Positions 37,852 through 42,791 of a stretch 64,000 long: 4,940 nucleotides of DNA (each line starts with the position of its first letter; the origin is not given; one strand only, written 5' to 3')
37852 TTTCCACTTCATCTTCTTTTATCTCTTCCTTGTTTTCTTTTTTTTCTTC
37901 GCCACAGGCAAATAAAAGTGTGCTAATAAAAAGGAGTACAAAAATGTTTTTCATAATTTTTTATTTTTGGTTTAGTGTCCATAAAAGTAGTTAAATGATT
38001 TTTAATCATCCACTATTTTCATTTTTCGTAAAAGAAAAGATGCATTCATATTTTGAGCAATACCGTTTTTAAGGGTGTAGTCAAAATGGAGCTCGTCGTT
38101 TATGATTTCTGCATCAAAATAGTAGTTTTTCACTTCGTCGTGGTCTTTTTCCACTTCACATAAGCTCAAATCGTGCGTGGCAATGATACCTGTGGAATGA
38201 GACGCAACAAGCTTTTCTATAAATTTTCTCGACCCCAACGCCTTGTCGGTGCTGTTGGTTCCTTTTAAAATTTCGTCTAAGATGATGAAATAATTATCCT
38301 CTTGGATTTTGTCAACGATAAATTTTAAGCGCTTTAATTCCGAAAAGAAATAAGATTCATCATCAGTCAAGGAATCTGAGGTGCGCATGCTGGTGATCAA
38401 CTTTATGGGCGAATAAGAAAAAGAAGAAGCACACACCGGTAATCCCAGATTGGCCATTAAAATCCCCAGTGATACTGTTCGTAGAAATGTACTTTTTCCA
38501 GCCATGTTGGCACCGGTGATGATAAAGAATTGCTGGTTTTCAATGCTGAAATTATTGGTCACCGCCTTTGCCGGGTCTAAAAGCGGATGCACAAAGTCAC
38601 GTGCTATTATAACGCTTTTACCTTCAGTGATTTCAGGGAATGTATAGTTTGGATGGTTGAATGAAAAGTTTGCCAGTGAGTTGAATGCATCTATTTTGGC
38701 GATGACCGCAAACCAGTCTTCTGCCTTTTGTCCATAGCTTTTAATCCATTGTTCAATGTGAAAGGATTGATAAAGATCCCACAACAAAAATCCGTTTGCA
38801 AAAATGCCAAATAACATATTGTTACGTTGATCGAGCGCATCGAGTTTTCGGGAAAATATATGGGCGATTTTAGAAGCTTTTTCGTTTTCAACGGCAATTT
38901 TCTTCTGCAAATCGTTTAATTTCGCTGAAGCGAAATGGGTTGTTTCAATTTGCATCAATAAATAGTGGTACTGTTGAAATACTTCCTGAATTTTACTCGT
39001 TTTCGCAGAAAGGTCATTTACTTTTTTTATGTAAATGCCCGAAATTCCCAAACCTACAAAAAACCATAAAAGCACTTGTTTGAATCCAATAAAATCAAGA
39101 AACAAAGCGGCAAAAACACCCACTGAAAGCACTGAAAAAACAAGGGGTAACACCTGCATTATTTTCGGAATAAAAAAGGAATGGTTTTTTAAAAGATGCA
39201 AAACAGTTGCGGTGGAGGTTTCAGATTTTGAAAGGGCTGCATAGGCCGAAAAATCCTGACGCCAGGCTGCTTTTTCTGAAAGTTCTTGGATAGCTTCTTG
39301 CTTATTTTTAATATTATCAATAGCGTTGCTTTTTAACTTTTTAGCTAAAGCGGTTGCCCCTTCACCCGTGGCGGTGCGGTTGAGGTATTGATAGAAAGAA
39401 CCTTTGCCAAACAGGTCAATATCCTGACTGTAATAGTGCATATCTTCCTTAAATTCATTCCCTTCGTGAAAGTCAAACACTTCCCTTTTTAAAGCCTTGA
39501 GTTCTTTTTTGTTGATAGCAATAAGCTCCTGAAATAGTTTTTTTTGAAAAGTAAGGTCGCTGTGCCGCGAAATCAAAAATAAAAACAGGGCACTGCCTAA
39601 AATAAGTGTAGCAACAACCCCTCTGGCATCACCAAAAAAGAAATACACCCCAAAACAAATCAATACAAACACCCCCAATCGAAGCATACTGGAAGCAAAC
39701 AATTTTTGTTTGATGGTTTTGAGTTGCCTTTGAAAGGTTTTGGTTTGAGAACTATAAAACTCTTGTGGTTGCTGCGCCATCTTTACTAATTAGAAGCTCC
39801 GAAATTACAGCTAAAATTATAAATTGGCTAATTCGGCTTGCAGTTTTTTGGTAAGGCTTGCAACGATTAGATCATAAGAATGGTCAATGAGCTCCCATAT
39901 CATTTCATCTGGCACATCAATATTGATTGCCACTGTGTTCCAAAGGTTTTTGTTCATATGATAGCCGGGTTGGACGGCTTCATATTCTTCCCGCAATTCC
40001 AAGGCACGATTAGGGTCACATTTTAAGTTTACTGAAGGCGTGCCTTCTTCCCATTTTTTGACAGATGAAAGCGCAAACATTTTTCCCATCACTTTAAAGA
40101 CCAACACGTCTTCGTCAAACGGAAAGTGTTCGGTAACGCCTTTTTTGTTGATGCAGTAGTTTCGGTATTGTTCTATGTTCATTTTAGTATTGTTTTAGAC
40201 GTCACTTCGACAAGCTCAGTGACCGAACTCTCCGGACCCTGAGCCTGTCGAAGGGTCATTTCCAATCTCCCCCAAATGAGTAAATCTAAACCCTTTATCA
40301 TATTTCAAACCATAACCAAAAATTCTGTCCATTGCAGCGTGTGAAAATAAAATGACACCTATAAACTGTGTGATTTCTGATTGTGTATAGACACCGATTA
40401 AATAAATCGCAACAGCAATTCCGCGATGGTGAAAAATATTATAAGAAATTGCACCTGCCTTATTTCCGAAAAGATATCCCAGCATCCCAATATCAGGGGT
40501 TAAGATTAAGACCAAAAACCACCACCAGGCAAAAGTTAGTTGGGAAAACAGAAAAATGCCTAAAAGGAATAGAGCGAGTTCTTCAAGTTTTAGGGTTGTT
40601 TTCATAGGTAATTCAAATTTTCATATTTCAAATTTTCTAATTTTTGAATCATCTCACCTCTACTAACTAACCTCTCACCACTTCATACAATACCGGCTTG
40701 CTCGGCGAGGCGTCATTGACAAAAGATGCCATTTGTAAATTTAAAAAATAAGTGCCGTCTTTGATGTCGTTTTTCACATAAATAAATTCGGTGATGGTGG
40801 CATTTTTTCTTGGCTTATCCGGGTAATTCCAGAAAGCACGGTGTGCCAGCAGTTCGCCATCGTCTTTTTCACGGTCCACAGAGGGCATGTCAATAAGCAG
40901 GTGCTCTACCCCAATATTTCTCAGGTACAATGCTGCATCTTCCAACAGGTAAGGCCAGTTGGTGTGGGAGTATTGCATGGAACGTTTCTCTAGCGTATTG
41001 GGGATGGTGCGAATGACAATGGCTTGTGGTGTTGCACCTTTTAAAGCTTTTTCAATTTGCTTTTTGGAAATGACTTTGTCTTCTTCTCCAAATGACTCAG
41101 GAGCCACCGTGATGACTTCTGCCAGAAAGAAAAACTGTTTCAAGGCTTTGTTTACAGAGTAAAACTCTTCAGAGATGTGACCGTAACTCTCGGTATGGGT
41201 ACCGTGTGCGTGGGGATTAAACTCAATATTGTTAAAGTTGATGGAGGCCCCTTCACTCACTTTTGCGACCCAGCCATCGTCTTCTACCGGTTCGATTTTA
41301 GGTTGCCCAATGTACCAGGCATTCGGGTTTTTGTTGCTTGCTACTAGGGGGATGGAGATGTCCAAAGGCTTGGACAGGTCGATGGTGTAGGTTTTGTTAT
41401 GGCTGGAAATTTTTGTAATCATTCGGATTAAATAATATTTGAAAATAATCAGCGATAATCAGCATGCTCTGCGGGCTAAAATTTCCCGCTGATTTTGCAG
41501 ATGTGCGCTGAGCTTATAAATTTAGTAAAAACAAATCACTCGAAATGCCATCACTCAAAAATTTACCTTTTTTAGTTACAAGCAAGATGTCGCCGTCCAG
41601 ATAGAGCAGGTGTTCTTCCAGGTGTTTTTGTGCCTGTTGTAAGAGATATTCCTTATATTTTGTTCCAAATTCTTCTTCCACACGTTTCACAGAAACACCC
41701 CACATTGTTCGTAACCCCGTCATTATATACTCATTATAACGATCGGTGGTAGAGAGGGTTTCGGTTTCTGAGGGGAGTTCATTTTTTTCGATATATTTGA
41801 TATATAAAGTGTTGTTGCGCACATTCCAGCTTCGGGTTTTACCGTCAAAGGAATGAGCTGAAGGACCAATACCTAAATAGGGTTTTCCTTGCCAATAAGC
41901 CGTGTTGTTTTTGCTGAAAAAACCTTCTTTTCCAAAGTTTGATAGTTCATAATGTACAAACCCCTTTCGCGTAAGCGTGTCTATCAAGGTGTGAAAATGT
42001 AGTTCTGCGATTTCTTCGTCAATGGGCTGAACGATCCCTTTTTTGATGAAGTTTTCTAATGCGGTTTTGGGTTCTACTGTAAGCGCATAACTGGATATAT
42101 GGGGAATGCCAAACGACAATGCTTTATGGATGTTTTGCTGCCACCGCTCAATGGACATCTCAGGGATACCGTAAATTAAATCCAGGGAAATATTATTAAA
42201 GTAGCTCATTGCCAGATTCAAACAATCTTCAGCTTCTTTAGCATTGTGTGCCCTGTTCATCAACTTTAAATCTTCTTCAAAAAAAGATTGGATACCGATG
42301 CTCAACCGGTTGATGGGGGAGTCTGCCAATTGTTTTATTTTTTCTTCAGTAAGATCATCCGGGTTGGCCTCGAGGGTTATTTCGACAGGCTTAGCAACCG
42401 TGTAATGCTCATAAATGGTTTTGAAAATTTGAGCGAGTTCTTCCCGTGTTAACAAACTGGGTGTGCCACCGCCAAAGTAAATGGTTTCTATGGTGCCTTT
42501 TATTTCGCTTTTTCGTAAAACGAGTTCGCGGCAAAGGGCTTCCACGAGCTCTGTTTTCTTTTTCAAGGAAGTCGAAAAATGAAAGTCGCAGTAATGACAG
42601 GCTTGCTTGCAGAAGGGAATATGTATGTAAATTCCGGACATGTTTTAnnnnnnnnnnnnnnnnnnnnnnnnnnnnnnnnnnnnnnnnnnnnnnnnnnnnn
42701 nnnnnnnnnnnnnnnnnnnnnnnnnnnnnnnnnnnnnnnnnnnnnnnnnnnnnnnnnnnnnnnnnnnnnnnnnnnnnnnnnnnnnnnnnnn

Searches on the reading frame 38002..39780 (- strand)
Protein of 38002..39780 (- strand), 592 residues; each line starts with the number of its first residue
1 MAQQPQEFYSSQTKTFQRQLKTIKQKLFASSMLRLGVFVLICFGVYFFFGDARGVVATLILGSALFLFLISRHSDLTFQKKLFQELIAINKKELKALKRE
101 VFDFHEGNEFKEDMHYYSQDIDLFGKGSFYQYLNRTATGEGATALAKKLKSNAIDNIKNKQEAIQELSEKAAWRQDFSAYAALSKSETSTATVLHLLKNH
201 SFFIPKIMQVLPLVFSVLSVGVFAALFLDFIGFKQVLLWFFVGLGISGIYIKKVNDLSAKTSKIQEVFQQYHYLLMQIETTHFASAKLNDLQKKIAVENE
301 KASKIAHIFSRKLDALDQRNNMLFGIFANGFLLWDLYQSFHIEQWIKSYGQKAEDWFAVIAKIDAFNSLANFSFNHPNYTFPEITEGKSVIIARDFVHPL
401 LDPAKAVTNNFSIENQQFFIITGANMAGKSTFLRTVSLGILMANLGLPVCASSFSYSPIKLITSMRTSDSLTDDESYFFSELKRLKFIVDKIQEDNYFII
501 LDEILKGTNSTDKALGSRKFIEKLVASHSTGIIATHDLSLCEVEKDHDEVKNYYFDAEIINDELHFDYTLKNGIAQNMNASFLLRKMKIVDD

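Call 41: search_protein_families(library=pfam, proteins=[window:38002-39780:-], max_evalue=0.001)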
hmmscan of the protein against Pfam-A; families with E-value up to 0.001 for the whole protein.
window:38002-39780:- (592 aa): 2 families
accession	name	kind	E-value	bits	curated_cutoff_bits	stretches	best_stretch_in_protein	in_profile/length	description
PF00488.27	MutS_V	-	1.8e-28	100.2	30.2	1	420-577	2-160/188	MutS domain V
PF05192.23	MutS_III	-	0.00071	20.4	34.1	0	126-180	18-74/194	MutS domain III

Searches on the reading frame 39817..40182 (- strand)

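Call 41: search_protein_families(library=pfam, proteins=[window:39817-40182:-], max_evalue=0.001)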
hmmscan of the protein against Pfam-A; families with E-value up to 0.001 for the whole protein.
window:39817-40182:- (121 aa): 1 family
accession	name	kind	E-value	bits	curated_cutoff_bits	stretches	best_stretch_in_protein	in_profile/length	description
PF04237.18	YjbR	-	5e-30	104.4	30.1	1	13-105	3-88/88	YjbR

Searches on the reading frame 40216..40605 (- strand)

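Call 41: search_protein_families(library=pfam, proteins=[window:40216-40605:-], max_evalue=0.001)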
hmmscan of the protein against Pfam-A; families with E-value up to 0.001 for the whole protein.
window:40216-40605:- (129 aa): 1 family
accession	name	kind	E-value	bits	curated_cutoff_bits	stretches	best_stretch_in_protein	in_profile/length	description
PF14079.11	DUF4260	-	1.6e-46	157.4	27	1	2-114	1-113/113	Domain of unknown function (DUF4260)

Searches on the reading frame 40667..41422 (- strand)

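Call 41: search_protein_families(library=pfam, proteins=[window:40667-41422:-], max_evalue=0.001)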
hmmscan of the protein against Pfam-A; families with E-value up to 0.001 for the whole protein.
window:40667-41422:- (251 aa): 1 family
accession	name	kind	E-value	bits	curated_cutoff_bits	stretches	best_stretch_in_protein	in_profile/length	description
PF04199.19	Cyclase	-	4.2e-16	59.9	23.1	1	14-184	1-142/142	Putative cyclase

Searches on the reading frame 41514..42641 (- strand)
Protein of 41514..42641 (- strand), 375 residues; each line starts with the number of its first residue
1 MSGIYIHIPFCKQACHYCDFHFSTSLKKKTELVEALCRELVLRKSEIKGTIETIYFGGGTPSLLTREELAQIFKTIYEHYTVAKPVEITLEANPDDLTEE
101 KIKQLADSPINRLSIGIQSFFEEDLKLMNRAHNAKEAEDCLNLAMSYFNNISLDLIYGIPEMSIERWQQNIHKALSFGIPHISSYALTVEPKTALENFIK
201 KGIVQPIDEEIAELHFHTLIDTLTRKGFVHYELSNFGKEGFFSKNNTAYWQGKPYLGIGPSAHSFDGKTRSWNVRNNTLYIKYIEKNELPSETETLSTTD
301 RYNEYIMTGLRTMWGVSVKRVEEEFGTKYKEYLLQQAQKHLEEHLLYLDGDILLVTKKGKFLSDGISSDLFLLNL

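Call 41: search_protein_families(library=pfam, proteins=[window:41514-42641:-], max_evalue=0.001)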
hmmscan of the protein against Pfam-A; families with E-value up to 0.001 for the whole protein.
window:41514-42641:- (375 aa): 2 families
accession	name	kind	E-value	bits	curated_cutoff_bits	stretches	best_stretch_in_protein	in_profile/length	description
PF04055.27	Radical_SAM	-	1e-26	94.5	29.5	1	5-169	1-161/166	Radical SAM superfamily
PF06969.22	HemN_C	-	8.4e-12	45.4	24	1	296-362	1-67/67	HemN C-terminal domain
